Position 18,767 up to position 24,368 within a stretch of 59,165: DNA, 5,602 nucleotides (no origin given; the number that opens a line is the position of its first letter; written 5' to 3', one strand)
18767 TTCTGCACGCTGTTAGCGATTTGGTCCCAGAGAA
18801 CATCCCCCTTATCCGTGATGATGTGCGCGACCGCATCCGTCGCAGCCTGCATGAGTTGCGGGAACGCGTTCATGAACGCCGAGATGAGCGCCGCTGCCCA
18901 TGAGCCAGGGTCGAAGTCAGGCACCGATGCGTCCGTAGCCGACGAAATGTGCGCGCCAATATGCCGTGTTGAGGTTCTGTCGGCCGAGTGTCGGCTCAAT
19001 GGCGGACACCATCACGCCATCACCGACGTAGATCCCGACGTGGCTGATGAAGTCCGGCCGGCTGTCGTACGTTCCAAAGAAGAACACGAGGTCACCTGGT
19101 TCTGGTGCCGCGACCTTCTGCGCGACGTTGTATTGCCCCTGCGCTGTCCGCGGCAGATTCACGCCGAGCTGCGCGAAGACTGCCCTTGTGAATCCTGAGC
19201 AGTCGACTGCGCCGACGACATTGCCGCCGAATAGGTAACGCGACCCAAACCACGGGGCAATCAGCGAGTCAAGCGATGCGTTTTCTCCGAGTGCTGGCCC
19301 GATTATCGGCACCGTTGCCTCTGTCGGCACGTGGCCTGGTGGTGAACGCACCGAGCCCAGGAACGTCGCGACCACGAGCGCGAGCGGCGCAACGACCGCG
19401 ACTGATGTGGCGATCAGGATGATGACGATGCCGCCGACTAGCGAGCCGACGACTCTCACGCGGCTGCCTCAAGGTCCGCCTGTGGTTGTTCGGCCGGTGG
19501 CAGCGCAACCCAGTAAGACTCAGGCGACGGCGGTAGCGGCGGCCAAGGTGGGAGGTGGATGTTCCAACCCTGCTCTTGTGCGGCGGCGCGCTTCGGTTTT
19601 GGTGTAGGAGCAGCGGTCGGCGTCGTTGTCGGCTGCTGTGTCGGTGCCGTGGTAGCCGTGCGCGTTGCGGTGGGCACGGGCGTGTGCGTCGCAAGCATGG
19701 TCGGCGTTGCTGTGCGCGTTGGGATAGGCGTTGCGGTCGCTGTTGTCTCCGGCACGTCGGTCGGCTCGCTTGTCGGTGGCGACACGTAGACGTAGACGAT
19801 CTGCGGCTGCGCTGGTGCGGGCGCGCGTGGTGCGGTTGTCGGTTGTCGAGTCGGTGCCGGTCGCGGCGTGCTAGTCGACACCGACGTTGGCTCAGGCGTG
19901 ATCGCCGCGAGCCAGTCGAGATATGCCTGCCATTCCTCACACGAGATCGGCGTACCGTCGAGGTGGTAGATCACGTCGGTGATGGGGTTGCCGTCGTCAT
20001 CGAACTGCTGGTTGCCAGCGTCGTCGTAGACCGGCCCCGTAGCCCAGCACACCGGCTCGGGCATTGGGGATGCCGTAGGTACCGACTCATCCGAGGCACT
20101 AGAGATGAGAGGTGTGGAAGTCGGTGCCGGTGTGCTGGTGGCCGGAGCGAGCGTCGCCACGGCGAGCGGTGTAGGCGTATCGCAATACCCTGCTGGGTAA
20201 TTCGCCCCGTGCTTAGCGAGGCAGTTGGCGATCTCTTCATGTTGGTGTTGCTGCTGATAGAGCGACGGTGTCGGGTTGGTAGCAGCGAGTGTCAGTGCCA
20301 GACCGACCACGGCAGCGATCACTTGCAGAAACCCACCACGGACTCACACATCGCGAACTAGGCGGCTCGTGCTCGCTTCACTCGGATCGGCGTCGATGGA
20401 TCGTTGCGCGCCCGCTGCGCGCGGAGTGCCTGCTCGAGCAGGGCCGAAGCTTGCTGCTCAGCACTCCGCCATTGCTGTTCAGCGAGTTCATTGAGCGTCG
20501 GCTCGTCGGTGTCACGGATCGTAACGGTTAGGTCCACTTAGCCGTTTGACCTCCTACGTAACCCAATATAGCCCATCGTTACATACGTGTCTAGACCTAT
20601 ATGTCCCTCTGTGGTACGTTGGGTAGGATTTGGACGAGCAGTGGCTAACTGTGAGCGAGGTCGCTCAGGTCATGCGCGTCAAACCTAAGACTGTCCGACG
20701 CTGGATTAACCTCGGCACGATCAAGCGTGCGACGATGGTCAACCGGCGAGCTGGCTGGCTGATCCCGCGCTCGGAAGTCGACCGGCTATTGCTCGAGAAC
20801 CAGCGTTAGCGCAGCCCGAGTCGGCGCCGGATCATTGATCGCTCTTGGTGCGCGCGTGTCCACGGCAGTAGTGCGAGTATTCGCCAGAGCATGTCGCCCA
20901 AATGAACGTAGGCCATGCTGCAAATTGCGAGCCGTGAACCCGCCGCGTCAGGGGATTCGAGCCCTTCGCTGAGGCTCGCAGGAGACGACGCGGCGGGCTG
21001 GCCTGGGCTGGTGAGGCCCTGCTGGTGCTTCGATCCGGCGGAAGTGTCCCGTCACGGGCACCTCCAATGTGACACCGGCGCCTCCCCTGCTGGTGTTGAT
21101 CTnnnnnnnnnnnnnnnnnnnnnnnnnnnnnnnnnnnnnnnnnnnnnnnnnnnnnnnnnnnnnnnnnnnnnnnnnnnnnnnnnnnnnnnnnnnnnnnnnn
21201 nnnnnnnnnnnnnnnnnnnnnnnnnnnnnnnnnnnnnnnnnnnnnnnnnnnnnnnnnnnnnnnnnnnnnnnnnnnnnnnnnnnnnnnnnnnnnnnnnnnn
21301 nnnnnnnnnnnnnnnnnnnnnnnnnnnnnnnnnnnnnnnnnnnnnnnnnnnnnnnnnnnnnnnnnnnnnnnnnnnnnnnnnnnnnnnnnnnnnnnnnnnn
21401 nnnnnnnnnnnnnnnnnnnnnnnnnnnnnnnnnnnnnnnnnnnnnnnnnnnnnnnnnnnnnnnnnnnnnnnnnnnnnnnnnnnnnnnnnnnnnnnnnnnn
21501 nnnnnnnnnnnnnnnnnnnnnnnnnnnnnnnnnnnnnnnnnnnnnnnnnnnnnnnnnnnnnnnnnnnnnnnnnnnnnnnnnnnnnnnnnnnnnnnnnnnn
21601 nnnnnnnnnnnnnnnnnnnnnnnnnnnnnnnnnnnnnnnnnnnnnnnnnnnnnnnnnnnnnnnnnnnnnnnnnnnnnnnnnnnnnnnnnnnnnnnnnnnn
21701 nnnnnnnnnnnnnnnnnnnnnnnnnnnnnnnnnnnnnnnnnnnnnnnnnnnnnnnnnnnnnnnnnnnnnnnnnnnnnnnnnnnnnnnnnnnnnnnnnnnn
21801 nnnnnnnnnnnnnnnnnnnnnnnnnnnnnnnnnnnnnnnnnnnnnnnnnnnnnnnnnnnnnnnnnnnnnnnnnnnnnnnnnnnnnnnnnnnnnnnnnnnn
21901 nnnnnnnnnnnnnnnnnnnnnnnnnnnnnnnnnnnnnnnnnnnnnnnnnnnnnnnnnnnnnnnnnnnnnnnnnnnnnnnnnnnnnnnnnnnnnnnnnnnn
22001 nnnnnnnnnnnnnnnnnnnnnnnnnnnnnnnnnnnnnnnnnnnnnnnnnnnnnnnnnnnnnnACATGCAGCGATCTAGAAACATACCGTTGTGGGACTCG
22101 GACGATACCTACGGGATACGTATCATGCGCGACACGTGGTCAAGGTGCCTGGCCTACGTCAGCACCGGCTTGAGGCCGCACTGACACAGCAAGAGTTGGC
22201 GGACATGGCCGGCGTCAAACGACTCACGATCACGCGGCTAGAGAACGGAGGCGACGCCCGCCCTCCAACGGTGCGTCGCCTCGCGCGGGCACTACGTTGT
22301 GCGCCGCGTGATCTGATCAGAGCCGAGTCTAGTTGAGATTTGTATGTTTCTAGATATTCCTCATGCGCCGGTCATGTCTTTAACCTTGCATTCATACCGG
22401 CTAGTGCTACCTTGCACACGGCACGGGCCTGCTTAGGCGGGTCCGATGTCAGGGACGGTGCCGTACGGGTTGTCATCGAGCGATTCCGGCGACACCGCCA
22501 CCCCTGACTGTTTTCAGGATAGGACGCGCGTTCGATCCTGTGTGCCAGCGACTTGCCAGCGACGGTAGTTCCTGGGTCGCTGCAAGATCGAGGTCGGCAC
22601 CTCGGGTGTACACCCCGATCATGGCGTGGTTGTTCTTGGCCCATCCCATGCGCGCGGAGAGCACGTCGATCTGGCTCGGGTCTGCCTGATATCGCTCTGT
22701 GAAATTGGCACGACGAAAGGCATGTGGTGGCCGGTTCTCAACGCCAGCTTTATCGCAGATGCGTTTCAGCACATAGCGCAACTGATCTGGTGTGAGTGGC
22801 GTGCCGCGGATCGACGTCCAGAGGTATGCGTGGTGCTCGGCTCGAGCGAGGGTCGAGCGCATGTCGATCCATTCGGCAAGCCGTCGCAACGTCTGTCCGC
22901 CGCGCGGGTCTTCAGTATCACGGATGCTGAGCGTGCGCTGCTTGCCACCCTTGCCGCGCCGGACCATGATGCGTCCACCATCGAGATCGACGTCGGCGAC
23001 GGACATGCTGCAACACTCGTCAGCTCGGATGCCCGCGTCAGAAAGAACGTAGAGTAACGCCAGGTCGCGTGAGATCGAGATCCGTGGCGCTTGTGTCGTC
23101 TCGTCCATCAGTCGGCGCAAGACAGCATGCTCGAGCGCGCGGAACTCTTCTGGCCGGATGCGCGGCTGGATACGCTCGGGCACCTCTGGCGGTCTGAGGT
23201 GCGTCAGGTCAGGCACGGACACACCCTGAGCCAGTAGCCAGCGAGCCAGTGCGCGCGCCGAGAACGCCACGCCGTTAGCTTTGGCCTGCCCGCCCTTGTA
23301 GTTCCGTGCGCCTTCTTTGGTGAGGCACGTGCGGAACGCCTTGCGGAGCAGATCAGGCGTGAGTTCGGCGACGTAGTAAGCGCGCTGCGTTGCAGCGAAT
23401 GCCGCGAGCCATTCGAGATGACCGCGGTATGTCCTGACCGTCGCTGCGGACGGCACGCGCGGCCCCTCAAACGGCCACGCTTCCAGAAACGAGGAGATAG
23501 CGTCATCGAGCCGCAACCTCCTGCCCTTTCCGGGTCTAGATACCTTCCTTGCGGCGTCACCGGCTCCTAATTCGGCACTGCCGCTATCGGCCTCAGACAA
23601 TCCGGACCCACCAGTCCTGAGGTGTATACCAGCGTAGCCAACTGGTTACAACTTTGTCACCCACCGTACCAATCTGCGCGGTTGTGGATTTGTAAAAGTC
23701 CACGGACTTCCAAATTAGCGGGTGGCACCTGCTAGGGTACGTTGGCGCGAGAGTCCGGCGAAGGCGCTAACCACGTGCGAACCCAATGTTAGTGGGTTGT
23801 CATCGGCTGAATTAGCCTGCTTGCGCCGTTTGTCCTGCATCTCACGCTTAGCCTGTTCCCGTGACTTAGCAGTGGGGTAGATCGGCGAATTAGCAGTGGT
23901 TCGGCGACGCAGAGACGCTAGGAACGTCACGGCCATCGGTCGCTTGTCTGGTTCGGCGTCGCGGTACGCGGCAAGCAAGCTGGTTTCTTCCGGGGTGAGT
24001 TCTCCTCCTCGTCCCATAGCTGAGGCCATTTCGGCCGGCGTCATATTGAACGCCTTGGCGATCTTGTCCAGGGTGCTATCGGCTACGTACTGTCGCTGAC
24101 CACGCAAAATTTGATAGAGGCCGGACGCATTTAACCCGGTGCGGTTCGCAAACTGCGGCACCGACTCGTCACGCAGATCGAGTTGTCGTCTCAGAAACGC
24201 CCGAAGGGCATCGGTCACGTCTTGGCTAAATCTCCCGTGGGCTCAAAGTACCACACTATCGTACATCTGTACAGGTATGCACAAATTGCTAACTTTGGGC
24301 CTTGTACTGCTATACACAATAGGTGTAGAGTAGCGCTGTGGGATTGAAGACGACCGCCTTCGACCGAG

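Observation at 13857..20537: Gram-positive-type type IV secretion (conjugation-like) gene set inside a complete tailed-phage genome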

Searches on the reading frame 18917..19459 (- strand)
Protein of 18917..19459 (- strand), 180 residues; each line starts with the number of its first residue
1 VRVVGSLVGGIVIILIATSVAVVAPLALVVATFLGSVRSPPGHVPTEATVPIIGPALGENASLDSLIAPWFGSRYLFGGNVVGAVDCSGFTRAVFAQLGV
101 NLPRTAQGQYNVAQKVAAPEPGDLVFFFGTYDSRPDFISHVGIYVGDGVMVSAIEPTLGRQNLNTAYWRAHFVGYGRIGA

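Call 3: search_protein_families(library=pfam, proteins=[window:18917-19459:-], max_evalue=0.1)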
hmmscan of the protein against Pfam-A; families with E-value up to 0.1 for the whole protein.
window:18917-19459:- (180 aa): 3 families
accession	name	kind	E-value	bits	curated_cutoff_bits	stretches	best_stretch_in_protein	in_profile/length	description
PF00877.26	NLPC_P60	-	3e-23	82.2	23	1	72-176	1-104/105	NlpC/P60 family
PF05257.22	CHAP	-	0.017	16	26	1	86-145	10-67/81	CHAP domain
PF02880.22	PGM_PMM_III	-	0.066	13.8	20.7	1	76-118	19-62/115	Phosphoglucomutase/phosphomannomutase, alpha/beta/alpha domain III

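Call 4: search_protein_families(library=ncbifam, proteins=[window:18917-19459:-], max_evalue=0.1)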
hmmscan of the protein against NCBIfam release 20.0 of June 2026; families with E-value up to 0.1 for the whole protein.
window:18917-19459:- (180 aa): 9 families
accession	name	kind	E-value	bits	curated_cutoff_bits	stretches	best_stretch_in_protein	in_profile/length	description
NF010495.0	PRK13914.1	equivalog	4.2e-24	85.4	647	1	70-178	376-481/481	invasion associated endopeptidase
NF040678.1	EntFM_CwpFM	equivalog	5.2e-20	71.9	720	1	53-176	305-428/430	enterotoxin EntFM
NF038345.1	wall_hydro_RipC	exception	8.6e-15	55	425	1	36-153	229-339/362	peptidoglycan hydrolase RipC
NF008096.1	PRK10838.1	equivalog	5.7e-14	52.3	186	1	67-173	75-180/189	bifunctional murein DD-endopeptidase/murein LD-carboxypeptidase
NF033742.1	NlpC_p60_RipB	exception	9.4e-11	41.7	335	1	79-154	110-180/206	NlpC/P60 family peptidoglycan endopeptidase RipB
NF033743.1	NlpC_inact_RipD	exception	1.2e-10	41.2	215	1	80-157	89-161/181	NlpC/P60 family peptidoglycan-binding protein RipD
NF046048.1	NlpC_P60_DIP1281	equivalog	1.2e-09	37.5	517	1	86-153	499-562/587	DIP1281 family NlpC/P60 protein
NF033741.1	NlpC_p60_RipA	exception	3.8e-09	36.1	625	1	78-153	360-430/457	NlpC/P60 family peptidoglycan endopeptidase RipA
TIGR03990.1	Arch_GlmM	equivalog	0.033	13.1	439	1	78-118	273-313/444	phosphoglucosamine mutase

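Call 7: search_protein_families(library=phrogs, proteins=[window:18917-19459:-], max_evalue=0.01)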
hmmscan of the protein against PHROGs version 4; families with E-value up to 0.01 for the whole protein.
window:18917-19459:- (180 aa): 9 families
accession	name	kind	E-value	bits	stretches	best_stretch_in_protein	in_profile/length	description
phrog_25111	-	tail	4.1e-25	89.6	1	71-178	223-331/333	tail protein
phrog_329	-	tail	6.3e-21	75.3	1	68-177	543-655/949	minor tail protein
phrog_400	-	tail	3.7e-12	47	1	72-155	544-626/654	tail protein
phrog_12508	-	unknown function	6.6e-11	43.2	1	71-152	151-231/260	-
phrog_1015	-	tail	2.6e-09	37.2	1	83-175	683-788/795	tail protein with lysin activity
phrog_20474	-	lysis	0.0029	15.8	1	84-173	1721-1814/1954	endolysin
phrog_2552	-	unknown function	0.0045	17.8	0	108-171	56-113/142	-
phrog_20677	-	unknown function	0.0045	16.4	1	84-153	459-530/631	-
phrog_2810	-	head and packaging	0.0084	15.4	1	55-153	506-596/952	virion structural protein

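Call 36: search_protein_families(library=padloc, proteins=[window:18917-19459:-], max_evalue=0.01)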
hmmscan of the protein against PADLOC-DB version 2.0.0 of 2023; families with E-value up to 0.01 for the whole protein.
window:18917-19459:- (180 aa): 0 families

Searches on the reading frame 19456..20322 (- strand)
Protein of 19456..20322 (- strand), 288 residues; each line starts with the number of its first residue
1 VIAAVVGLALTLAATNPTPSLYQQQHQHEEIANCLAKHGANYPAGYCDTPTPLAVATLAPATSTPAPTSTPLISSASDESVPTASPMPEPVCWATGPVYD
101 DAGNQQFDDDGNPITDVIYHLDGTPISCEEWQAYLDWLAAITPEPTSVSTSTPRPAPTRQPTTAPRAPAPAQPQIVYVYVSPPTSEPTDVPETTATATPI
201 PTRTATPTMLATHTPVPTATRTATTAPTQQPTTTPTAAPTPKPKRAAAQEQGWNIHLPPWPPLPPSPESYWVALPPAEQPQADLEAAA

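Call 3: search_protein_families(library=pfam, proteins=[window:19456-20322:-], max_evalue=0.1)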
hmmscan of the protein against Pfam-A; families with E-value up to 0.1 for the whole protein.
window:19456-20322:- (288 aa): 0 families

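Call 4: search_protein_families(library=ncbifam, proteins=[window:19456-20322:-], max_evalue=0.1)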
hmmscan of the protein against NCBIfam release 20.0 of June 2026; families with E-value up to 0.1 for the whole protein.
window:19456-20322:- (288 aa): 0 families

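Call 7: search_protein_families(library=phrogs, proteins=[window:19456-20322:-], max_evalue=0.01)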
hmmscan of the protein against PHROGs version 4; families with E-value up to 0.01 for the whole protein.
window:19456-20322:- (288 aa): 0 families

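Call 36: search_protein_families(library=padloc, proteins=[window:19456-20322:-], max_evalue=0.01)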
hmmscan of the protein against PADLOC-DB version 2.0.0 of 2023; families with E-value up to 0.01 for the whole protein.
window:19456-20322:- (288 aa): 0 families

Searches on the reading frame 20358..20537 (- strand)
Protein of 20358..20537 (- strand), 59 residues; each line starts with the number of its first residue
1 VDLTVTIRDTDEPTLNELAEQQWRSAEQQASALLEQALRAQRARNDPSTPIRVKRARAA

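Call 3: search_protein_families(library=pfam, proteins=[window:20358-20537:-], max_evalue=0.1)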
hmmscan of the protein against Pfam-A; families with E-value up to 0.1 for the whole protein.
window:20358-20537:- (59 aa): 1 family
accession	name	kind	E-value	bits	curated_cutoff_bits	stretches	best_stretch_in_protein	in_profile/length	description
PF22513.2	FitA-like_RHH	-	0.006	17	27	1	4-38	2-39/39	Antitoxin FitA-like, ribbon-helix-helix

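Call 4: search_protein_families(library=ncbifam, proteins=[window:20358-20537:-], max_evalue=0.1)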
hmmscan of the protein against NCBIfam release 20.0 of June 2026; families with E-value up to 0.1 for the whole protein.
window:20358-20537:- (59 aa): 0 families

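Call 7: search_protein_families(library=phrogs, proteins=[window:20358-20537:-], max_evalue=0.01)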
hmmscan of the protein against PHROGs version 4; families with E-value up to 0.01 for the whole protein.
window:20358-20537:- (59 aa): 0 families

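Call 36: search_protein_families(library=padloc, proteins=[window:20358-20537:-], max_evalue=0.01)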
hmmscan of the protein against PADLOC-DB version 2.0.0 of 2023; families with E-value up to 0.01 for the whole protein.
window:20358-20537:- (59 aa): 0 families

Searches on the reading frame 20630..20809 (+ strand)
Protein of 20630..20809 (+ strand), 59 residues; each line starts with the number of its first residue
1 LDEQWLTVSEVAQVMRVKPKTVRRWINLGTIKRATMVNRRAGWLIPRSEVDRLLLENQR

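Call 80: search_protein_families(library=pfam, proteins=[window:20630-20809:+], max_evalue=0.05)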
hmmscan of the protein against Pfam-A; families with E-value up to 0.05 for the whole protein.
window:20630-20809:+ (59 aa): 9 families
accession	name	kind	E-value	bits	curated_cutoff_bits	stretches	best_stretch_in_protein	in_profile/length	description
PF12728.13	HTH_17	-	6.4e-14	52.4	27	1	5-57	1-50/51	Helix-turn-helix domain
PF13551.12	HTH_29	-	1.5e-06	28.6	28.1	1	1-28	8-35/64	Winged helix-turn helix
PF13384.12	HTH_23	-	0.00021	21.5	24.6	1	6-27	18-39/50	Homeodomain-like domain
PF00376.29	MerR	-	0.00036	20.7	28.2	1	7-33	1-27/38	MerR family regulatory protein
PF13518.12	HTH_28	-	0.00051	20.5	25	1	3-28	11-35/52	Helix-turn-helix domain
PF13542.12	HTH_Tnp_ISL3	-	0.0023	17.8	27.4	1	7-27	28-48/51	Helix-turn-helix domain of transposase family ISL3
PF13411.12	MerR_1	-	0.0045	17.5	21.6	1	7-53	2-46/69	MerR HTH family regulatory protein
PF21531.3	Rv2175c_wHTH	-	0.016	15.6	27.1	1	2-29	12-39/57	DNA-binding protein Rv2175c, wHTH domain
PF08281.18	Sigma70_r4_2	-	0.016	15.2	25.7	1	6-27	27-48/54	Sigma-70, region 4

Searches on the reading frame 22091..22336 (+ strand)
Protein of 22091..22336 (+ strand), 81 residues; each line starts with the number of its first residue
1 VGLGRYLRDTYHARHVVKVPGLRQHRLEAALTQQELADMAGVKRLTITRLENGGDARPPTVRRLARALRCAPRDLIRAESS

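Call 80: search_protein_families(library=pfam, proteins=[window:22091-22336:+], max_evalue=0.05)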
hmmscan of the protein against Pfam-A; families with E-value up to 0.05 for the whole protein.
window:22091-22336:+ (81 aa): 8 families
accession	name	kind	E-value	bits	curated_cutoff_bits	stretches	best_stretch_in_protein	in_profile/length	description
PF01381.28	HTH_3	-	2e-12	47.4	23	1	22-75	1-55/55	Helix-turn-helix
PF13560.12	HTH_31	-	1.3e-10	41.9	27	1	22-76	6-61/64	Helix-turn-helix domain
PF13443.12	HTH_26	-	5.3e-06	27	22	1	28-78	8-60/63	Cro/C1-type HTH DNA-binding domain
PF13545.12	HTH_Crp_2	-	2.1e-05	24.8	27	1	24-50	16-42/70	Crp-like helix-turn-helix domain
PF12844.13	HTH_19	-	0.0003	21.1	30.2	1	22-68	4-51/64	Helix-turn-helix domain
PF13413.12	HTH_25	-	0.0078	16.5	24.6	1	22-54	2-34/62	Helix-turn-helix domain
PF04545.22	Sigma70_r4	-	0.027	14.4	24.1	1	28-52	18-42/50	Sigma-70, region 4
PF20432.4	Xre-like-HTH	-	0.033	14.9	25.8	0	30-52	23-44/63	Antitoxin Xre-like helix-turn-helix domain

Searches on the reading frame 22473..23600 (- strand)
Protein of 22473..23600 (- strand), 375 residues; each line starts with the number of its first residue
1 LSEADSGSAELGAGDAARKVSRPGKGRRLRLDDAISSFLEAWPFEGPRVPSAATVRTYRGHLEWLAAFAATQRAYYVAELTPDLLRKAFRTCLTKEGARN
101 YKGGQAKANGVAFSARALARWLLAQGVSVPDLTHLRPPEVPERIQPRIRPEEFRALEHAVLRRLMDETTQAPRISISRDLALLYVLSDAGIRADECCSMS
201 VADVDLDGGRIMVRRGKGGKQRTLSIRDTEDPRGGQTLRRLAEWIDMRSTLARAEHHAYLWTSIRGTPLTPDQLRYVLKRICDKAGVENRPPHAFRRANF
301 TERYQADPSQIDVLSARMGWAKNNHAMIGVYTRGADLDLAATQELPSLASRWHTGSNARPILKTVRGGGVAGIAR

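Call 3: search_protein_families(library=pfam, proteins=[window:22473-23600:-], max_evalue=0.1)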
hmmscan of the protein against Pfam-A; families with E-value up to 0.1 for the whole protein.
window:22473-23600:- (375 aa): 1 family
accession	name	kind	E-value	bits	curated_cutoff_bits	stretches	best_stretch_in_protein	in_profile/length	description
PF00589.27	Phage_integrase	-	4e-21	76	27.1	1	156-333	3-167/172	Phage integrase family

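Call 4: search_protein_families(library=ncbifam, proteins=[window:22473-23600:-], max_evalue=0.1)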
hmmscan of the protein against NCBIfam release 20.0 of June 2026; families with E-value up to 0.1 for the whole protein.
window:22473-23600:- (375 aa): 10 families
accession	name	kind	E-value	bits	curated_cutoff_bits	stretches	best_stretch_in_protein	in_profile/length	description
TIGR02224.1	recomb_XerC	equivalog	2.3e-21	76.5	335.15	1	50-298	13-244/295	tyrosine recombinase XerC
NF040815.2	recomb_XerA_Arch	equivalog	8.8e-21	74.6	220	1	51-305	13-228/263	site-specific tyrosine recombinase/integron integrase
NF001399.0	PRK00283.1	subfamily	2e-19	70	279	1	32-298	6-250/300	tyrosine recombinase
TIGR02225.1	recomb_XerD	equivalog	3.5e-15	56.1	329.6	1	51-298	14-241/290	site-specific tyrosine recombinase XerD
NF002331.0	PRK01287.1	subfamily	1.2e-13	50.8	371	1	50-333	42-311/365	site-specific tyrosine recombinase XerC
NF007370.0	PRK09870.1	subfamily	1.6e-08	34.5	221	1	161-296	18-144/200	tyrosine-type DNA invertase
NF003462.0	PRK05084.1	equivalog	5.6e-08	31.9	267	1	177-327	195-339/360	tyrosine recombinase XerS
TIGR02249.1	integrase_gron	subfamily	2.6e-06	27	265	1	184-228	123-167/315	integron integrase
NF007371.0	PRK09871.1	subfamily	4.8e-06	26.2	222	1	177-299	26-142/198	tyrosine-type DNA invertase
NF011946.0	PRK15417.1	equivalog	5.7e-06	25.7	435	1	185-244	139-198/337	integron integrase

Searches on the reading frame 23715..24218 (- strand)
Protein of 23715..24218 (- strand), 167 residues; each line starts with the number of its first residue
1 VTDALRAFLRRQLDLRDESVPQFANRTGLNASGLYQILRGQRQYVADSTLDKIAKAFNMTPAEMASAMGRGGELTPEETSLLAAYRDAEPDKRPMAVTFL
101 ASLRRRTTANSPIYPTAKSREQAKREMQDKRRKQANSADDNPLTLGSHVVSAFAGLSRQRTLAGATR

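Call 26: search_protein_families(library=pfam, proteins=[window:23715-24218:-], max_evalue=0.01)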
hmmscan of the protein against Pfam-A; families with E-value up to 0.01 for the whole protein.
window:23715-24218:- (167 aa): 3 families
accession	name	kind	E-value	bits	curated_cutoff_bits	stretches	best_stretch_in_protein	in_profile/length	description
PF13443.12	HTH_26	-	1.2e-07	32.3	22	1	9-64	2-57/63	Cro/C1-type HTH DNA-binding domain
PF13560.12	HTH_31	-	0.00018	22.2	27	1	5-65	2-62/64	Helix-turn-helix domain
PF01381.28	HTH_3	-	0.0013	19.1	23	1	22-63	14-54/55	Helix-turn-helix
